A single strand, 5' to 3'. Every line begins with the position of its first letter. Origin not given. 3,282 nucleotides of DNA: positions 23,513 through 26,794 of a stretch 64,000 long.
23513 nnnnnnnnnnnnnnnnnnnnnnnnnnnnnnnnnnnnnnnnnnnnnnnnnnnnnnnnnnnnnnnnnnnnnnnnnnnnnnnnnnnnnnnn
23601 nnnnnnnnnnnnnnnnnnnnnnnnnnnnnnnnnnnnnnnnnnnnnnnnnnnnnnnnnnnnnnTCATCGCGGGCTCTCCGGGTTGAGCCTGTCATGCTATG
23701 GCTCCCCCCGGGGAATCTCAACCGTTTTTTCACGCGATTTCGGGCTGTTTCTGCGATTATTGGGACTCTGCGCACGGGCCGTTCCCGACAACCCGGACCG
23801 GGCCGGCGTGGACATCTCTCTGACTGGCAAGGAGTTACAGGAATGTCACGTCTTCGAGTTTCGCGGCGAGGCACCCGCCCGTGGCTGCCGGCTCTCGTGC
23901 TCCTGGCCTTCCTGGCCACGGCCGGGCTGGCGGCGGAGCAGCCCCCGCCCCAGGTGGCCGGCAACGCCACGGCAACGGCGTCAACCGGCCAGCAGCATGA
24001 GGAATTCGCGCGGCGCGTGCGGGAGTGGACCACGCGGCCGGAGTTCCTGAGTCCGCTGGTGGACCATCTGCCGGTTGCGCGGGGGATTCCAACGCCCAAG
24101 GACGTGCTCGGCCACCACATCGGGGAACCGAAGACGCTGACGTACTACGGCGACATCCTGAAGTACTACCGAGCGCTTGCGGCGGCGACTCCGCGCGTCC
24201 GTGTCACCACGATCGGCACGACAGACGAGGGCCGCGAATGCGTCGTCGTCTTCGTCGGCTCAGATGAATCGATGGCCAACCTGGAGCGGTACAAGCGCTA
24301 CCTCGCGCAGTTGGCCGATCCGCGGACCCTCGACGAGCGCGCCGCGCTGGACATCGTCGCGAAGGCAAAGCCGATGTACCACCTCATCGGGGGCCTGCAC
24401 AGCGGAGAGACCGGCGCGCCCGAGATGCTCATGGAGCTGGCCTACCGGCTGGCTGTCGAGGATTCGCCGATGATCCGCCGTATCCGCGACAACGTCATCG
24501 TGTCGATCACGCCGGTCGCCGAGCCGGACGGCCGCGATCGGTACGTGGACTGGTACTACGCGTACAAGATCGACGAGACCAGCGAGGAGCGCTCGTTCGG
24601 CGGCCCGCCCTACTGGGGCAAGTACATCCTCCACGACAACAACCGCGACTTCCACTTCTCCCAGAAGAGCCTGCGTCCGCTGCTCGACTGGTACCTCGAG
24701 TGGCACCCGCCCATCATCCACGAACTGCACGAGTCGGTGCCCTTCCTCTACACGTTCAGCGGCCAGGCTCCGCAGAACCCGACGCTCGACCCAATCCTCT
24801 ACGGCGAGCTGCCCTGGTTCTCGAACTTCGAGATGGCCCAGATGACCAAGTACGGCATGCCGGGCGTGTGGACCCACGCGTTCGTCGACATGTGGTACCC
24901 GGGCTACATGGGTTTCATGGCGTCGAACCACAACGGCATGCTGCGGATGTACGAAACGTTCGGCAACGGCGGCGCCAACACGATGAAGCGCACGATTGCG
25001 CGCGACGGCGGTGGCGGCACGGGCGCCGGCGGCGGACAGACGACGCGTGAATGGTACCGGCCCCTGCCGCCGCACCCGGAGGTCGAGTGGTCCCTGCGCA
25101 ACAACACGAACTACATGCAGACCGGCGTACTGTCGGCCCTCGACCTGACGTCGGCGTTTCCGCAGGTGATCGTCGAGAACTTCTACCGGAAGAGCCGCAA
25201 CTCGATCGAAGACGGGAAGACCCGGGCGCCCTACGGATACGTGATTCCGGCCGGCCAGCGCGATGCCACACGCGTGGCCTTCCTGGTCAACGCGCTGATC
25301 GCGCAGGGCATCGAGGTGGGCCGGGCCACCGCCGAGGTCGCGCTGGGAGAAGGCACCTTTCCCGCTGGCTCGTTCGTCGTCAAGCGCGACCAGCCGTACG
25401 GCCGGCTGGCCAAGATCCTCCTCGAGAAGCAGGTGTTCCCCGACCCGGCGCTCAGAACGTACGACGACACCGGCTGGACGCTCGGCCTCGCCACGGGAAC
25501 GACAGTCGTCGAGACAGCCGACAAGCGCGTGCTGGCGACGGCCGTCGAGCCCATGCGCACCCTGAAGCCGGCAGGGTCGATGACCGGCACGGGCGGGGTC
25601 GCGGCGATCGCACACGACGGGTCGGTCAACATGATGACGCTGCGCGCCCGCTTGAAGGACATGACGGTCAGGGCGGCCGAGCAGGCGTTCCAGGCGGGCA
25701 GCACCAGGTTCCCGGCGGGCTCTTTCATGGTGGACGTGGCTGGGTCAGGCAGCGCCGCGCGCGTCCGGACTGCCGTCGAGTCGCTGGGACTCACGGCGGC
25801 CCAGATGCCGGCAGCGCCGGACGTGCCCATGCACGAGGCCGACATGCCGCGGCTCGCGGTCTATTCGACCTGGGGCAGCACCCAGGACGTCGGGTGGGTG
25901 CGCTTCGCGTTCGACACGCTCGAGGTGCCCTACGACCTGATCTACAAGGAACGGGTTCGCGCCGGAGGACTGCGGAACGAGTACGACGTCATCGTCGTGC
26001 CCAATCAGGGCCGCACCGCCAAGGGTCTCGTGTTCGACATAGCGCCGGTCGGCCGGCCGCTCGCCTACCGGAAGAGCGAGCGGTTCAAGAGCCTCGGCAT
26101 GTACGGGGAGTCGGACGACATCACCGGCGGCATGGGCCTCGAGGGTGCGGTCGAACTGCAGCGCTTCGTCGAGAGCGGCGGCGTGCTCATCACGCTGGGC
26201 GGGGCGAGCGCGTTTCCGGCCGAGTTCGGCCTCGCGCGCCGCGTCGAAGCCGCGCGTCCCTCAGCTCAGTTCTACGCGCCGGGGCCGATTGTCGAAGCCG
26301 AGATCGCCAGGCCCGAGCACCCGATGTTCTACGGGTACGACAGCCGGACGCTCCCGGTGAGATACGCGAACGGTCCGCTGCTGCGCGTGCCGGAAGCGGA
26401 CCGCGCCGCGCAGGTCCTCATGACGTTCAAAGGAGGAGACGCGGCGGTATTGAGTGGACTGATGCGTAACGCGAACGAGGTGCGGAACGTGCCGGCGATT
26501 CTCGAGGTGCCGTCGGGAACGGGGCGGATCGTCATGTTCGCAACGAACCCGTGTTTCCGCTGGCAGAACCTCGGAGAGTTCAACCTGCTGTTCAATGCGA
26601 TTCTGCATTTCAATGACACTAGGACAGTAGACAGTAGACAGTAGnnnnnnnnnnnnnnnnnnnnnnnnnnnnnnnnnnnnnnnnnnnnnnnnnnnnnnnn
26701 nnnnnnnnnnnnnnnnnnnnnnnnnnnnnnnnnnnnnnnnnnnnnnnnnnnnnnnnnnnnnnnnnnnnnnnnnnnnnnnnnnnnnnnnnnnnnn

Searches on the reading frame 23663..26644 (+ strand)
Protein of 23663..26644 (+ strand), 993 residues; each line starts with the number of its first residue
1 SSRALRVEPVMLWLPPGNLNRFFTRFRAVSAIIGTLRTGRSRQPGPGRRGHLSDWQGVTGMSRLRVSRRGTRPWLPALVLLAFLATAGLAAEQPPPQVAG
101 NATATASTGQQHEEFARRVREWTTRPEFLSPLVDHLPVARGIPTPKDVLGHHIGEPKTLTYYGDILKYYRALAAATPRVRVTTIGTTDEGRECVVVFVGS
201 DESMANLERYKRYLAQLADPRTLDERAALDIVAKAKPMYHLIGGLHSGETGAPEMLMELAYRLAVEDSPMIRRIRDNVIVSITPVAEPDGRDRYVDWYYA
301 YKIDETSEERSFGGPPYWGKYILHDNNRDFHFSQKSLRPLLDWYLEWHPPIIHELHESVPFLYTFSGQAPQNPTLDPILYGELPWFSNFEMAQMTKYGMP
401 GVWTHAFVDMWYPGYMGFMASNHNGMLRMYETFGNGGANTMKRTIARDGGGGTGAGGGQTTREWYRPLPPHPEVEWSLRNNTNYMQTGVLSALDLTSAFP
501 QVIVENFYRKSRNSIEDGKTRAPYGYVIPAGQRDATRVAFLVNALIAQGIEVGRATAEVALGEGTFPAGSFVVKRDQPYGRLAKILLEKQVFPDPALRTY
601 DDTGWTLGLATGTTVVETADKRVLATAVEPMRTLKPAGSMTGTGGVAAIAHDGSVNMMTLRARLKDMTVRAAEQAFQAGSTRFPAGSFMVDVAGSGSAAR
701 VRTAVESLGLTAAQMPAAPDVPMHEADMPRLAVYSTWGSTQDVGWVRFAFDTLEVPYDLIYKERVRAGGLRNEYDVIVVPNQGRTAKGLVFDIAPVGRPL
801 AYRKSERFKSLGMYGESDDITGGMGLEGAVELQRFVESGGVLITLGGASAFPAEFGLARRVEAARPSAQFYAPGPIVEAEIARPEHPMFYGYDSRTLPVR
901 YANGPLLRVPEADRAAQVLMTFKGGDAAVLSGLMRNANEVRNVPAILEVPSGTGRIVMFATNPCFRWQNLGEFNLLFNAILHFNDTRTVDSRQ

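Call 21: search_protein_families(library=pfam, proteins=[window:23663-26644:+], max_evalue=0.00001)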
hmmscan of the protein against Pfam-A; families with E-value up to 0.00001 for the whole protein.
window:23663-26644:+ (993 aa): 1 family
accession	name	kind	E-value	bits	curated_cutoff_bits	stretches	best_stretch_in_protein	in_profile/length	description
PF00246.29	Peptidase_M14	-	1.2e-12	48.5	21.6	1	165-295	1-107/286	Zinc carboxypeptidase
